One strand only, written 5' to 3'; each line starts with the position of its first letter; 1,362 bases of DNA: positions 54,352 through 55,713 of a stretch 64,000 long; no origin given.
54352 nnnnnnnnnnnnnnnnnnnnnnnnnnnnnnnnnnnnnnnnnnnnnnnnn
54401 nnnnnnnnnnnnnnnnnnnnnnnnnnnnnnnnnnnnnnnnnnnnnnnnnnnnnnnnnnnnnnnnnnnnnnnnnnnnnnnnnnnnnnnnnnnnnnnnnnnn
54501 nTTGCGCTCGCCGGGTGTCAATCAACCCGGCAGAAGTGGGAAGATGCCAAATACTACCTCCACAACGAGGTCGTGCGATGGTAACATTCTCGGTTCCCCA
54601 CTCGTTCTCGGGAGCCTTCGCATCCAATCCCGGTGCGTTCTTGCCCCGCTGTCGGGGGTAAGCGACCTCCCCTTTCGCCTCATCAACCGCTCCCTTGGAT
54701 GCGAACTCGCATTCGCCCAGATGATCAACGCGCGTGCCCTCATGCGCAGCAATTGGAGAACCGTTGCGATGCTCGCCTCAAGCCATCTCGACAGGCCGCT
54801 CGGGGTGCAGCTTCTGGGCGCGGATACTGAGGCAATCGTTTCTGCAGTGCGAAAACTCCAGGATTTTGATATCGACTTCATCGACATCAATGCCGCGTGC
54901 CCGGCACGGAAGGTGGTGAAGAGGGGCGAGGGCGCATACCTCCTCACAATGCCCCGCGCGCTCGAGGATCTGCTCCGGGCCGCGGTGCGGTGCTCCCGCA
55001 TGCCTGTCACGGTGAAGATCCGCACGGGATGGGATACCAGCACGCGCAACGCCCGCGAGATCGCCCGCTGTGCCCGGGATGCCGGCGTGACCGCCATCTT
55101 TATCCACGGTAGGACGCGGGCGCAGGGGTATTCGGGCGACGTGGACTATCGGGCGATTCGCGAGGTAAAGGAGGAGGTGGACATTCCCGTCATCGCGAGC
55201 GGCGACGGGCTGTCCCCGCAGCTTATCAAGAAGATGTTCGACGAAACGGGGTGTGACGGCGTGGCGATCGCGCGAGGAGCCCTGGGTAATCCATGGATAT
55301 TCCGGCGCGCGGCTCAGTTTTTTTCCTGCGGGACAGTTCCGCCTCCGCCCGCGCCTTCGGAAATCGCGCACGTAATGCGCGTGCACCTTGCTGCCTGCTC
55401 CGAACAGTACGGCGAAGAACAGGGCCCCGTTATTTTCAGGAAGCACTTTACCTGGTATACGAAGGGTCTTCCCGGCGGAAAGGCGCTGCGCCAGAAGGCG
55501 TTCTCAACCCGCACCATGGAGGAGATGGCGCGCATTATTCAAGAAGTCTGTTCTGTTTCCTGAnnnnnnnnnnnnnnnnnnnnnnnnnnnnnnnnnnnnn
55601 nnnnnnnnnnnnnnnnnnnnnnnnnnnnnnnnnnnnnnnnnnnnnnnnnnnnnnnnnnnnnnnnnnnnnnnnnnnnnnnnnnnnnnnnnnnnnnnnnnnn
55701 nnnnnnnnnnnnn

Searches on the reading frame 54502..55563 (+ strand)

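Call 35: search_protein_families(library=pfam, proteins=[window:54502-55563:+], max_evalue=0.001)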
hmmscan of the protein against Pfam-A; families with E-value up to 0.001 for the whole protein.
window:54502-55563:+ (353 aa): 2 families
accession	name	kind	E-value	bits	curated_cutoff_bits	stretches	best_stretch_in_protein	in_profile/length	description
PF01207.24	Dus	-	2.2e-76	257.4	20.4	1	47-344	2-300/311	Dihydrouridine synthase (Dus)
PF00977.27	His_biosynth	-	7e-06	26.1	23.6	1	170-258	134-220/228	Histidine biosynthesis protein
